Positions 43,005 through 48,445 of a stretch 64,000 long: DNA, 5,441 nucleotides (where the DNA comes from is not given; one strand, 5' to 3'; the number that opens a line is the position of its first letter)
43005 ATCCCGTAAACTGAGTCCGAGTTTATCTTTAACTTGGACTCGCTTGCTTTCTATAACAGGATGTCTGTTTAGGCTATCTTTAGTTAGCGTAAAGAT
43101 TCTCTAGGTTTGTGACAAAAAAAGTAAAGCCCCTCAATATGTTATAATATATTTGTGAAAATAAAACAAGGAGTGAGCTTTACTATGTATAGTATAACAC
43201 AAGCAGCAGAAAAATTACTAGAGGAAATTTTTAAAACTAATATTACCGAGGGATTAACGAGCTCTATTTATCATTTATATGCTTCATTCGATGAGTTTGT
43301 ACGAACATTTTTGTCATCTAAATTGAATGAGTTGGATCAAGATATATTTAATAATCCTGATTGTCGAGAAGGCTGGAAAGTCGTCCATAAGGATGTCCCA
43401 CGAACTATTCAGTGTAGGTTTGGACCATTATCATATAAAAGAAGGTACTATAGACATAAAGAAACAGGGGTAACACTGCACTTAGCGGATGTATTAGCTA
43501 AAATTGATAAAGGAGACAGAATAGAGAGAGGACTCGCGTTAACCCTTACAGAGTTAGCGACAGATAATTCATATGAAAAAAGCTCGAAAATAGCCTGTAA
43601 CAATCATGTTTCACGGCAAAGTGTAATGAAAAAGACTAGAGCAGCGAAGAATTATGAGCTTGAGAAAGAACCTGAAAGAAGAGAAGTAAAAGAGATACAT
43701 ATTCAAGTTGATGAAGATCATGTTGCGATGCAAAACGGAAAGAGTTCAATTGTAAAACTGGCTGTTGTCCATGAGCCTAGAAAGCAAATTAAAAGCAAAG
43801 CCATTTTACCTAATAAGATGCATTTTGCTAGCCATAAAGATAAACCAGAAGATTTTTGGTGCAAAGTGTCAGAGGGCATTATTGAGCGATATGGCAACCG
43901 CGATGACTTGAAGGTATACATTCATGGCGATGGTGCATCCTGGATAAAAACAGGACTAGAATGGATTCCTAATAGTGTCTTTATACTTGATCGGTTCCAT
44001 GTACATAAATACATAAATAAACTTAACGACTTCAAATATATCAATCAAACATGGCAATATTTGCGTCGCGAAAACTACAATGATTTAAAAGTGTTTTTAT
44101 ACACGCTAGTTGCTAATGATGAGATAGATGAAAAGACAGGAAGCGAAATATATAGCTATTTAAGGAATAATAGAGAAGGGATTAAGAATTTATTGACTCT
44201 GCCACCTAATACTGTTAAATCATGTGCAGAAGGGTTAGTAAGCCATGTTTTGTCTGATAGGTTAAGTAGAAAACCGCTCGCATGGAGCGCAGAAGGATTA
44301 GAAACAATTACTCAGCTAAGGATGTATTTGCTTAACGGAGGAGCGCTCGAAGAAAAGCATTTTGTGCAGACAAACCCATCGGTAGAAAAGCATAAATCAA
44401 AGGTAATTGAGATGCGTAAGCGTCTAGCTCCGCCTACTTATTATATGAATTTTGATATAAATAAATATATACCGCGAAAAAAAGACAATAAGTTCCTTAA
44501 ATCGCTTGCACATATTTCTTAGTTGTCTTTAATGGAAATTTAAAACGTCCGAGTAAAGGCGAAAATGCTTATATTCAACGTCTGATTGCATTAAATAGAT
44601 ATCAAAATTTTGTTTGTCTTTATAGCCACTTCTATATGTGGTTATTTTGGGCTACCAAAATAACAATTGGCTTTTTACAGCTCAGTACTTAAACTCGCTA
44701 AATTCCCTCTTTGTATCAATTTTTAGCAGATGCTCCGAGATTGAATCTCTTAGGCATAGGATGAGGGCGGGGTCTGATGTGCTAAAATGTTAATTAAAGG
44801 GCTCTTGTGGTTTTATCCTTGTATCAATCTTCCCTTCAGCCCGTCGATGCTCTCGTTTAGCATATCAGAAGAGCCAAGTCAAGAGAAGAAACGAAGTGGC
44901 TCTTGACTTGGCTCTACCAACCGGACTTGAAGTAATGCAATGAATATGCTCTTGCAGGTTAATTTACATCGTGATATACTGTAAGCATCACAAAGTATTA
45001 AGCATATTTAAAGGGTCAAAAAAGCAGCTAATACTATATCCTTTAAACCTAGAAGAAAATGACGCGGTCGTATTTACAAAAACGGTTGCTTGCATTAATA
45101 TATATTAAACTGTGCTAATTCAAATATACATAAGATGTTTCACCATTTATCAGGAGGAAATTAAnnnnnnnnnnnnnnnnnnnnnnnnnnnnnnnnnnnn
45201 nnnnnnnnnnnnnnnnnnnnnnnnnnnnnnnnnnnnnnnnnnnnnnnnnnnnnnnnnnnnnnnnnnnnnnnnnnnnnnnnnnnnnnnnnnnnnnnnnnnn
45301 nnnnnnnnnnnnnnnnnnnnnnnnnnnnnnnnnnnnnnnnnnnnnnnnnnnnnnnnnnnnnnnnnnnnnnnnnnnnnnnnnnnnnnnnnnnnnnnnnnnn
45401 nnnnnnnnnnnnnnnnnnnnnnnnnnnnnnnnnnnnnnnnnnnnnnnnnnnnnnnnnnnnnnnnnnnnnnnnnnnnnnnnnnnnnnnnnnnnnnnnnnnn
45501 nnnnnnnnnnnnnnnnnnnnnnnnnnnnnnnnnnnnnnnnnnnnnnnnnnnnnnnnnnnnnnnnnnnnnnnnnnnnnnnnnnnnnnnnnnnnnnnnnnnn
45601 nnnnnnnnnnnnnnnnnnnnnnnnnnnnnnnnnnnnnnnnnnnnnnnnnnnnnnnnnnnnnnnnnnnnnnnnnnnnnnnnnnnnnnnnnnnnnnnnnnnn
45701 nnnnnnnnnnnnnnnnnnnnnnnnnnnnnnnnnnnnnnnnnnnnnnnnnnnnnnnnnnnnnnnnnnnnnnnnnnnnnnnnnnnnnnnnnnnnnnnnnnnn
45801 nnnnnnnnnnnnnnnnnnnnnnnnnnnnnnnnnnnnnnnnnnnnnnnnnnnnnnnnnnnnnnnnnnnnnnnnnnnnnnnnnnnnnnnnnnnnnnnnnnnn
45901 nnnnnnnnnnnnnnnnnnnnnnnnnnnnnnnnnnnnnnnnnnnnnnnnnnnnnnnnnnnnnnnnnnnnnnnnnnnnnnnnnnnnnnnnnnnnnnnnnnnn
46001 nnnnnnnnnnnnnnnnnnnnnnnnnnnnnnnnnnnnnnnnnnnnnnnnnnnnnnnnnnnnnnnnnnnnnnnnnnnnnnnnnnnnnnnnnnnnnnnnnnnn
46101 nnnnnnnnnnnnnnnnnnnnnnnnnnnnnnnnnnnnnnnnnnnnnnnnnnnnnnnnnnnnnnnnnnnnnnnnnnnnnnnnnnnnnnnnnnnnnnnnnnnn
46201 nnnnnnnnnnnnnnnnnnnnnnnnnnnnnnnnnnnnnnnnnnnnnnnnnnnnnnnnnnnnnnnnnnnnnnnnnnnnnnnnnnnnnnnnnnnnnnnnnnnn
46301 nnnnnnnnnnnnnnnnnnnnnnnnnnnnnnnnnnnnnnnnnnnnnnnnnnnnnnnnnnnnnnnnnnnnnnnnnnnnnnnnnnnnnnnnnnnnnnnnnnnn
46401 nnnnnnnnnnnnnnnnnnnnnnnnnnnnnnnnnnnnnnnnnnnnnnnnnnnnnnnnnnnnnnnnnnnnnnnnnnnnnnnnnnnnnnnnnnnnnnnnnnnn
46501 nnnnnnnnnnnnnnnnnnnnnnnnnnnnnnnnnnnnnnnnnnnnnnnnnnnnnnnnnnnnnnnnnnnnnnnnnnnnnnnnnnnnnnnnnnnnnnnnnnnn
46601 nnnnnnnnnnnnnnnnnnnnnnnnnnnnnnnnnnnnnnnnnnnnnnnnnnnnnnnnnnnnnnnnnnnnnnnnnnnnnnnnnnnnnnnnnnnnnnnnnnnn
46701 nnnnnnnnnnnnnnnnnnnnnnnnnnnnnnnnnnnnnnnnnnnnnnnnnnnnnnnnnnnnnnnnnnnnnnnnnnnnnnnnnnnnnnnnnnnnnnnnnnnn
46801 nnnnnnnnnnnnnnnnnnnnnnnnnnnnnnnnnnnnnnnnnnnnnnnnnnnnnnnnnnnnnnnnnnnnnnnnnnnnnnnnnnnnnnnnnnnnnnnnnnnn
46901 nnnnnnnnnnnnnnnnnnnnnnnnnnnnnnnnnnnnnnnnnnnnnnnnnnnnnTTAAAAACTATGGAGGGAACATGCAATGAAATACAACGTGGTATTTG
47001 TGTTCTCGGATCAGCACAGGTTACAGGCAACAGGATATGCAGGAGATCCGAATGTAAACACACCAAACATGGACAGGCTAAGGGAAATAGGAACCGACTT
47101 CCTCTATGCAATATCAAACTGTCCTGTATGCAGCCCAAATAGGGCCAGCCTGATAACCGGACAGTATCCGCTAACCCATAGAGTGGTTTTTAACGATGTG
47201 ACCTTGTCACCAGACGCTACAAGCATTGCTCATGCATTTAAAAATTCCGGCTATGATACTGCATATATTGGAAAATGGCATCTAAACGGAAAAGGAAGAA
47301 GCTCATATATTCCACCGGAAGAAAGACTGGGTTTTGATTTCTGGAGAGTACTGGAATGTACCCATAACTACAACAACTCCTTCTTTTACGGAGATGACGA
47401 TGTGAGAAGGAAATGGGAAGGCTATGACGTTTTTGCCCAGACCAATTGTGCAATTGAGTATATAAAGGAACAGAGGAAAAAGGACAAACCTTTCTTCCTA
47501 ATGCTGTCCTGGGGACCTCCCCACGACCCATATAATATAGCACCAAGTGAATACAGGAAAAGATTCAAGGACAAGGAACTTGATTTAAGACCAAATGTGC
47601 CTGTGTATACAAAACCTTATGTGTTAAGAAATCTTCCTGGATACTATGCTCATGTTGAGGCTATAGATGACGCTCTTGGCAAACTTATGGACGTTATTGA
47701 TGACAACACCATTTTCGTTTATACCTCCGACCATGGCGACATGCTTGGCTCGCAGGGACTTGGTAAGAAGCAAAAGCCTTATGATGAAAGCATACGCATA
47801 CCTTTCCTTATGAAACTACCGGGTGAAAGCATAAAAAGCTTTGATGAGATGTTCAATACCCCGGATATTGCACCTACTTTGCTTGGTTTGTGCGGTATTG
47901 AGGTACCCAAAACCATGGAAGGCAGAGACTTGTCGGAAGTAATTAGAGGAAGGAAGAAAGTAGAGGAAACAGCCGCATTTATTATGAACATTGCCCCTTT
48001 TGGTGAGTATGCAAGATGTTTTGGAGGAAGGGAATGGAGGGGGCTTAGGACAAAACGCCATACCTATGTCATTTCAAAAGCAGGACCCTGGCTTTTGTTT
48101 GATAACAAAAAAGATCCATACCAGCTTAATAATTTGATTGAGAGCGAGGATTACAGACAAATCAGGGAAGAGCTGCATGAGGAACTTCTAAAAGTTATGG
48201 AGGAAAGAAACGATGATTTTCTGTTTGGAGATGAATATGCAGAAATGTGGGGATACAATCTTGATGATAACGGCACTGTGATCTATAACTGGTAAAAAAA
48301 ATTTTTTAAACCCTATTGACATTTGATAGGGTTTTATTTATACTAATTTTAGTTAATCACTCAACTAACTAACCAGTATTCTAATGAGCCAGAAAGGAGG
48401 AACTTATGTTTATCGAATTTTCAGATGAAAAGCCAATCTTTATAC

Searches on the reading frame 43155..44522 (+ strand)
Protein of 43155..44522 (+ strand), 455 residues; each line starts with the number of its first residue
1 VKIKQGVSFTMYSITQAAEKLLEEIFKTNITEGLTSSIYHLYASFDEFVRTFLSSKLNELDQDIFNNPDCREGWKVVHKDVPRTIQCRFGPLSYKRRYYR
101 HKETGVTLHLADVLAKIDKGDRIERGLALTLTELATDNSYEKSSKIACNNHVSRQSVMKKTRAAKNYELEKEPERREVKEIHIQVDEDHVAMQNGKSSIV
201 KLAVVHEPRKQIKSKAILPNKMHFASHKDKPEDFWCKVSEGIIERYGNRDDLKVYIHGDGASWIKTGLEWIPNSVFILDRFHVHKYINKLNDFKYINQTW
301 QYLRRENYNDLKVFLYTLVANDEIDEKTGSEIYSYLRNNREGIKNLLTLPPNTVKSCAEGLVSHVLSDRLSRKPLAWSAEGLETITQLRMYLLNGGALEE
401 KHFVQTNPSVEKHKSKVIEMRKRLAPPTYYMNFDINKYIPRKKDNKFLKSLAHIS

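Call 50: search_protein_families(library=ncbifam, proteins=[window:43155-44522:+], max_evalue=1e-10)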
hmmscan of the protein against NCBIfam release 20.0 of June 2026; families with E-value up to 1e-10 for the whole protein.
window:43155-44522:+ (455 aa): 4 families
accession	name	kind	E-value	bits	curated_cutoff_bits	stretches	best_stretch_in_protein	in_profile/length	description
NF033529.1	transpos_ISLre2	equivalog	2.2e-72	244.5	200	1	90-423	1-352/382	ISLre2 family transposase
NF046004.1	ICE_Mbov_0401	equivalog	1.6e-34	119.8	162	1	61-392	2-365/369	Mbov_0401 family ICE element transposase-like protein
NF033572.1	transpos_ISKra4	equivalog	2.5e-19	69.7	205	1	67-396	57-421/422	ISKra4 family transposase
NF041731.2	transpos_ISH6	equivalog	3.2e-11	42.6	240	0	61-206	55-200/414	ISH6 family transposase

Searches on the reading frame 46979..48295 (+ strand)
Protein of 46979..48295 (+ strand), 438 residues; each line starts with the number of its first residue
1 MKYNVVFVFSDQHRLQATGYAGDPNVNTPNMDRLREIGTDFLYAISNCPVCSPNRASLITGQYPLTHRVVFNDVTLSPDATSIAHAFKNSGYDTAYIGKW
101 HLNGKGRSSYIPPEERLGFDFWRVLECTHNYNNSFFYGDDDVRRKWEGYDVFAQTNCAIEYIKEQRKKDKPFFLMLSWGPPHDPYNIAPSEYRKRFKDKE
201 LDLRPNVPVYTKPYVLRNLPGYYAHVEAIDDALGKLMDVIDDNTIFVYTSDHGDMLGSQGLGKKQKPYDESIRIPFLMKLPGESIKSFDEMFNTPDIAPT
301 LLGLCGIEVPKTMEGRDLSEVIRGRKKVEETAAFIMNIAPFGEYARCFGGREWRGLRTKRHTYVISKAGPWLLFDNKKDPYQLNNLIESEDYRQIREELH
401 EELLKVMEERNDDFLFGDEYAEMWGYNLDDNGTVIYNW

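Call 50: search_protein_families(library=ncbifam, proteins=[window:46979-48295:+], max_evalue=1e-10)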
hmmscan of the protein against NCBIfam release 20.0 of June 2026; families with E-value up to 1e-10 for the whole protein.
window:46979-48295:+ (438 aa): 4 families
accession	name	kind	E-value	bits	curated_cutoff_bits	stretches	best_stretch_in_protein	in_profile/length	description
NF010322.0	PRK13759.1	equivalog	4e-64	216.9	481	2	215-419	263-469/486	arylsulfatase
TIGR03417.1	chol_sulfatase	equivalog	7e-46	157.1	433.45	2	217-402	250-435/500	choline-sulfatase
NF045661.1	HdlasePehA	equivalog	1.6e-42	145.8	900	2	2-98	2-98/506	phosphoric/sulfuric ester hydrolase PehA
NF052527.1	Mn_arylsulf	exception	4.6e-37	128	850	2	217-418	262-463/479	manganese-dependent arylsulfatase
